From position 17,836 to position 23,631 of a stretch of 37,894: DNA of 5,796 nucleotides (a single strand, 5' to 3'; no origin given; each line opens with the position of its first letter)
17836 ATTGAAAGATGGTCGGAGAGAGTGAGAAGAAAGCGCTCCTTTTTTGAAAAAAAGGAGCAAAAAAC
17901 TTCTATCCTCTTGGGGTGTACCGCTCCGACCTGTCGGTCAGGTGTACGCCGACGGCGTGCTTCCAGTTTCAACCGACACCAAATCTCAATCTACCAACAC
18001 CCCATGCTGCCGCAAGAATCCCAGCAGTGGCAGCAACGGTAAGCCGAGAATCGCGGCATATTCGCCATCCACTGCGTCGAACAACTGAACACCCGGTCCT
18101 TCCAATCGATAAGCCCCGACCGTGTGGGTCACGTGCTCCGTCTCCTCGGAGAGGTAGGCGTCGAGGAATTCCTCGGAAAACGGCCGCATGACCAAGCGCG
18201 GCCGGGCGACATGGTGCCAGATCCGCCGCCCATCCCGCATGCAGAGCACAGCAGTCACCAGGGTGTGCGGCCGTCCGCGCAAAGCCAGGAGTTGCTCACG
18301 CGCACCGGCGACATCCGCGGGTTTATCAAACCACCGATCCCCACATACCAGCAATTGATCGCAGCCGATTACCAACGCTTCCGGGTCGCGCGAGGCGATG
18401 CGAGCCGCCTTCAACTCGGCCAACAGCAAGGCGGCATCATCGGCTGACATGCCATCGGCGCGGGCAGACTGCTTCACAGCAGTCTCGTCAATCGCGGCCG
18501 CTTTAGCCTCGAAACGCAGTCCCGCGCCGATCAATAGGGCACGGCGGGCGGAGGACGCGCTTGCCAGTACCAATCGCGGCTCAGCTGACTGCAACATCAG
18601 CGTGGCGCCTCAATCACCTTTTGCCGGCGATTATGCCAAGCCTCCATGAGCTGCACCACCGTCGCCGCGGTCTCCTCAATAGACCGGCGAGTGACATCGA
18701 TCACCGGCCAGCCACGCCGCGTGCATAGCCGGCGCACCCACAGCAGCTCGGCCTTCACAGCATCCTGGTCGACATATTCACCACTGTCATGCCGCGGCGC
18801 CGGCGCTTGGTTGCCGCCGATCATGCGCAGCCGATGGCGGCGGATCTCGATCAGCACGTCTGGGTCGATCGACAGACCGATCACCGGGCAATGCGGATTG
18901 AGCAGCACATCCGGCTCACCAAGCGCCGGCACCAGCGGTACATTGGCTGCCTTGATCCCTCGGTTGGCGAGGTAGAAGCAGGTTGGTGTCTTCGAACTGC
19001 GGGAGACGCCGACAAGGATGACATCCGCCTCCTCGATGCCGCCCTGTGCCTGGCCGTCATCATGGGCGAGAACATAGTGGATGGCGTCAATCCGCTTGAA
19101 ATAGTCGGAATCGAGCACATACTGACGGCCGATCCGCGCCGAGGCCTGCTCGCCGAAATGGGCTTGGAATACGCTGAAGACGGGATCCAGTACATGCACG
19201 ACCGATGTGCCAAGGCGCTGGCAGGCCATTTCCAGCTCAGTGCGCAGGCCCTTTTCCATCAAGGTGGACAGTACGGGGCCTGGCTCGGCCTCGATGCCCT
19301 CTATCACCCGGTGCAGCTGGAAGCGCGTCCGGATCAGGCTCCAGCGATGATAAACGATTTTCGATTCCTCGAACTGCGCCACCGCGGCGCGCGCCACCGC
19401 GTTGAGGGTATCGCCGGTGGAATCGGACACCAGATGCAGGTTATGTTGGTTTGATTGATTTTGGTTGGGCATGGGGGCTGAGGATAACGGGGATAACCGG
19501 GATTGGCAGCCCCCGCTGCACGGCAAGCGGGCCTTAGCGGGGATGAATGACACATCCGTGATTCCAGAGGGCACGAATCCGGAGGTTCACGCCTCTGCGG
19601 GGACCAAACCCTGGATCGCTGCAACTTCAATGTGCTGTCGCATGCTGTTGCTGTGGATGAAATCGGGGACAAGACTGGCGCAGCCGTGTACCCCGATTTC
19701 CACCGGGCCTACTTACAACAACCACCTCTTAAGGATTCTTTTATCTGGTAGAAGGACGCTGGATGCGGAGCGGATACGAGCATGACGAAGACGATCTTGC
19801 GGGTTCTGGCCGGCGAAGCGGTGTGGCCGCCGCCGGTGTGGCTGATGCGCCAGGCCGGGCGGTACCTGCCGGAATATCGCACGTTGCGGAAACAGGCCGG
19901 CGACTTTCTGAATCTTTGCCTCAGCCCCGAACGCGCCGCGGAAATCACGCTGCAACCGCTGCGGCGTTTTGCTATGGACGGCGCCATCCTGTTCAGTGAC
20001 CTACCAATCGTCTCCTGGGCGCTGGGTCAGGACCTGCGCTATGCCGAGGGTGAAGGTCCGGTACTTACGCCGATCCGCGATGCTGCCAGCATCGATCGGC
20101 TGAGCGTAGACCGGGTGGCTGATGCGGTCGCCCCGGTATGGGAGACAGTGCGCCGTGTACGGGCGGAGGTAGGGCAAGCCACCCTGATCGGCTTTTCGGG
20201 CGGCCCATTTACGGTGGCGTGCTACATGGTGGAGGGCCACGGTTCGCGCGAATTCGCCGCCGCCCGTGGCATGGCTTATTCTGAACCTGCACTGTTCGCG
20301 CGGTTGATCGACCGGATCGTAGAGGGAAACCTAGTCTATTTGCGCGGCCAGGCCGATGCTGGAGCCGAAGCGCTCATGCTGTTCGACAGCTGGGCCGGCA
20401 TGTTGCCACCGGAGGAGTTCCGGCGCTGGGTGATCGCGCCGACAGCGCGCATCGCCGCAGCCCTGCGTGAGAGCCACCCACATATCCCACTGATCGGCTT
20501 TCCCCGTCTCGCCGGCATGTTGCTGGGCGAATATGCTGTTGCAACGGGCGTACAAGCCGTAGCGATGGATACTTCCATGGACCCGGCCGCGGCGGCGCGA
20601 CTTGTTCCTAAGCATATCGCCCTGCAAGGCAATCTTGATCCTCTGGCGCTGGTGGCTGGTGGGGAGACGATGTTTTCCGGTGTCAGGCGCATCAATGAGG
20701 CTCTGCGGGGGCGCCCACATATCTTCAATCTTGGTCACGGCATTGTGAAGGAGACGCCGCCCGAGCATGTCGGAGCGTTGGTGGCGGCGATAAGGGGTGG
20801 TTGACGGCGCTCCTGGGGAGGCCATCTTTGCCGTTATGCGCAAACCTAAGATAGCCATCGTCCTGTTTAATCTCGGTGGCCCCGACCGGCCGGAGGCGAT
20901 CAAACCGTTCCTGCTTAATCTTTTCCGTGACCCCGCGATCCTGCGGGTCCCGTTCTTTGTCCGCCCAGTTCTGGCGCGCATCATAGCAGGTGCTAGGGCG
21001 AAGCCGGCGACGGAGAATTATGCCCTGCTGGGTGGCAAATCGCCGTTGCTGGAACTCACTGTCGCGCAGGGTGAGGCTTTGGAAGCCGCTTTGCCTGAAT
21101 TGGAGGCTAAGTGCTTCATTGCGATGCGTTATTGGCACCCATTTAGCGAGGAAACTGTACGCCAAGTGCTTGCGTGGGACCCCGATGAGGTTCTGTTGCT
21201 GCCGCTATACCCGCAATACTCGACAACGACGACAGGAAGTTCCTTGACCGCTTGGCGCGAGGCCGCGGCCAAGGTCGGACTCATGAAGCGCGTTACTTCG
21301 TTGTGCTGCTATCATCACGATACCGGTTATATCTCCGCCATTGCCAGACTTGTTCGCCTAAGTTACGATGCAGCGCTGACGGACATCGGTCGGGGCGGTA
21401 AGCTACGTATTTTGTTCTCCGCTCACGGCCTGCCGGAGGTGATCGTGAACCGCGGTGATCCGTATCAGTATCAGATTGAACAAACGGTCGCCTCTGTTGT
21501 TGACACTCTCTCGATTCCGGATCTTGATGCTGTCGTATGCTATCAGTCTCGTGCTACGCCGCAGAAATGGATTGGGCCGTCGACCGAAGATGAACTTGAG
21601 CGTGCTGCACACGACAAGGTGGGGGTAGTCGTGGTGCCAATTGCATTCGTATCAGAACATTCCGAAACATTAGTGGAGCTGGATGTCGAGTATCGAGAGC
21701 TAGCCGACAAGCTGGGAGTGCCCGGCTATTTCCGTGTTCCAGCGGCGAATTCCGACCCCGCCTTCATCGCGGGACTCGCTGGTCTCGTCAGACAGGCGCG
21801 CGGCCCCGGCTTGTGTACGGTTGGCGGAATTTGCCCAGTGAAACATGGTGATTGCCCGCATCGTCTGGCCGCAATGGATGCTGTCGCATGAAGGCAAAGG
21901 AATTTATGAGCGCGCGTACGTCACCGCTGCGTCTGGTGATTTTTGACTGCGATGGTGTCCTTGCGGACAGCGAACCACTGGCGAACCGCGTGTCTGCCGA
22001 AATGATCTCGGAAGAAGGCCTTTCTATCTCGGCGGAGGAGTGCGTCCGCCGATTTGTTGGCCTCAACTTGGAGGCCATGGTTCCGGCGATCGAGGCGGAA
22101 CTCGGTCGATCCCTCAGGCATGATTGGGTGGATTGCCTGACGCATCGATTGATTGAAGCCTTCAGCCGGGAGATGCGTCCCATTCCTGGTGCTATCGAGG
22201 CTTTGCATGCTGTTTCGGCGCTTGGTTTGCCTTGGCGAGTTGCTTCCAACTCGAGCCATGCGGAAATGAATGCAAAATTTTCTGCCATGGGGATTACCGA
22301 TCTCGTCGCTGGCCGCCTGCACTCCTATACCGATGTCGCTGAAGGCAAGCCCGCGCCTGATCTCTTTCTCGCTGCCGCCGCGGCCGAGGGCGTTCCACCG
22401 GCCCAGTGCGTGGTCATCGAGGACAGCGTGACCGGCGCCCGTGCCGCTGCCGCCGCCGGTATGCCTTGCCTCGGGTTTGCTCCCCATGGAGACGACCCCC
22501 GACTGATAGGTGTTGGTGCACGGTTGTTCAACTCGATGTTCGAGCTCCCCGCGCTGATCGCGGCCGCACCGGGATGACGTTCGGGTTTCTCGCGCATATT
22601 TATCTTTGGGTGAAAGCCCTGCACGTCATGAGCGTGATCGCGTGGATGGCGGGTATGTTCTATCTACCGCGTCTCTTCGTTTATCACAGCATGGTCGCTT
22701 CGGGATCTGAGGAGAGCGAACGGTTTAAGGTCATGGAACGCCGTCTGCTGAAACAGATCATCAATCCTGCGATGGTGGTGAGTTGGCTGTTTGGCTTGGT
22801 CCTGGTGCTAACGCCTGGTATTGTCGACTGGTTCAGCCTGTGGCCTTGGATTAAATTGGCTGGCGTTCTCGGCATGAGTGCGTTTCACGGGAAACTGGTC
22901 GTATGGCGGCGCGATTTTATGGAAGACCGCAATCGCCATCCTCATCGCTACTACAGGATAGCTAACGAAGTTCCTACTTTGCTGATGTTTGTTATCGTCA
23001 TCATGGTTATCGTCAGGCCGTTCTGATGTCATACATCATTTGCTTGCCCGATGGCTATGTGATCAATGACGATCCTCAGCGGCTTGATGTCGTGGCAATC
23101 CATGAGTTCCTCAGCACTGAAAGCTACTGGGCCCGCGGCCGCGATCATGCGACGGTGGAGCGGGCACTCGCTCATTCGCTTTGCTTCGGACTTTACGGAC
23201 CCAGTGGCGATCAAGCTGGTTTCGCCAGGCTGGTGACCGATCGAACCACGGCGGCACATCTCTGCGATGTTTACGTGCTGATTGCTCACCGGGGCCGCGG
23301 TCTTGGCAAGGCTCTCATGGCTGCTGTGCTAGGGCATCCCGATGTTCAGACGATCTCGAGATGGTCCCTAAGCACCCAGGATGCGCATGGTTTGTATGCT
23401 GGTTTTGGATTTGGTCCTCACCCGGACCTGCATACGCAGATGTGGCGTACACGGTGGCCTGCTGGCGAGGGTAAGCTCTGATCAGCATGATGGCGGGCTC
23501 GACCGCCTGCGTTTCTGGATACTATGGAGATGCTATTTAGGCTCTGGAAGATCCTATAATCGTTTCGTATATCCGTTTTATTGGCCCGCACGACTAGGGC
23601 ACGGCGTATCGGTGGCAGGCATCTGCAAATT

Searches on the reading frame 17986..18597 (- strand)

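Call 19: search_protein_families(library=pfam, proteins=[window:17986-18597:-])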
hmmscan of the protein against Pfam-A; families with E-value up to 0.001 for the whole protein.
window:17986-18597:- (203 aa): 1 family
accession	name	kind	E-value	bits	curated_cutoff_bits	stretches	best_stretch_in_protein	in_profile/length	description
PF02545.19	Maf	-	3.1e-41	141.5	27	1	8-197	1-186/187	Maf-like protein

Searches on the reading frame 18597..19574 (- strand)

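Call 78: search_protein_families(library=pfam, proteins=[window:18597-19574:-], max_evalue=0.00001)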
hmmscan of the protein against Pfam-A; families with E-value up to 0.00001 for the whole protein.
window:18597-19574:- (325 aa): 1 family
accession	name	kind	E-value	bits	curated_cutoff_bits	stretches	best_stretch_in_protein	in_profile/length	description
PF03618.20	Kinase-PPPase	-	6.4e-83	278.8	23.5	1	46-306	1-255/256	Kinase/pyrophosphorylase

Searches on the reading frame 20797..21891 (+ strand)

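Call 65: search_protein_families(library=pfam, proteins=[window:20797-21891:+], max_evalue=0.00001)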
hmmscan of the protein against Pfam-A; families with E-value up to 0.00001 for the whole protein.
window:20797-21891:+ (364 aa): 1 family
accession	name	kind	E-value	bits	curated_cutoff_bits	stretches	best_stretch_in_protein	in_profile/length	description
PF00762.24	Ferrochelatase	-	7e-106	354.2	27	1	18-334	1-316/317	Ferrochelatase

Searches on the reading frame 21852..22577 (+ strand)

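Call 65: search_protein_families(library=pfam, proteins=[window:21852-22577:+], max_evalue=0.00001)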
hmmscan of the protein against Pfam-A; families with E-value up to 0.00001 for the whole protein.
window:21852-22577:+ (241 aa): 2 families
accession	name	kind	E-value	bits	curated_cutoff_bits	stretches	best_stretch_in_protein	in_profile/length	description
PF00702.32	Hydrolase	-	2.8e-27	96.8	26.4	1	27-203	2-191/191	haloacid dehalogenase-like hydrolase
PF13419.12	HAD_2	-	9.2e-24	85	23.8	1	29-208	1-177/178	Haloacid dehalogenase-like hydrolase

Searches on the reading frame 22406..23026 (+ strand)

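Call 65: search_protein_families(library=pfam, proteins=[window:22406-23026:+], max_evalue=0.00001)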
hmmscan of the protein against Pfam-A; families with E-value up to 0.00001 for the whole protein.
window:22406-23026:+ (206 aa): 1 family
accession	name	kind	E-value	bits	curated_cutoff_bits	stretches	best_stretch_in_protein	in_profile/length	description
PF03653.18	UPF0093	-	2.1e-59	200.4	34.2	1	63-206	2-146/146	Uncharacterised protein family (UPF0093)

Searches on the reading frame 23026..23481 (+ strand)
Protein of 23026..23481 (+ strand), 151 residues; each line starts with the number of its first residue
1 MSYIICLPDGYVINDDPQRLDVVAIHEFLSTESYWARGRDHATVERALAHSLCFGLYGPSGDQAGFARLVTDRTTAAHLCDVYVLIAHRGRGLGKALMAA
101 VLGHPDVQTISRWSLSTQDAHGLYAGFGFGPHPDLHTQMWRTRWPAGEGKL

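Call 65: search_protein_families(library=pfam, proteins=[window:23026-23481:+], max_evalue=0.00001)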
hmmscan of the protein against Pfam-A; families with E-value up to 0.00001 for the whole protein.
window:23026-23481:+ (151 aa): 3 families
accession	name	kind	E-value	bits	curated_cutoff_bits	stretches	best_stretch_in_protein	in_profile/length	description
PF00583.31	Acetyltransf_1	-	3.9e-10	40.5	20.7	1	24-129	3-116/116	Acetyltransferase (GNAT) family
PF13508.13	Acetyltransf_7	-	6.3e-10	39.7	27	1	61-129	12-82/84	Acetyltransferase (GNAT) domain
PF13673.13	Acetyltransf_10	-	9.1e-07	29.4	23.6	1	60-131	39-109/128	Acetyltransferase (GNAT) domain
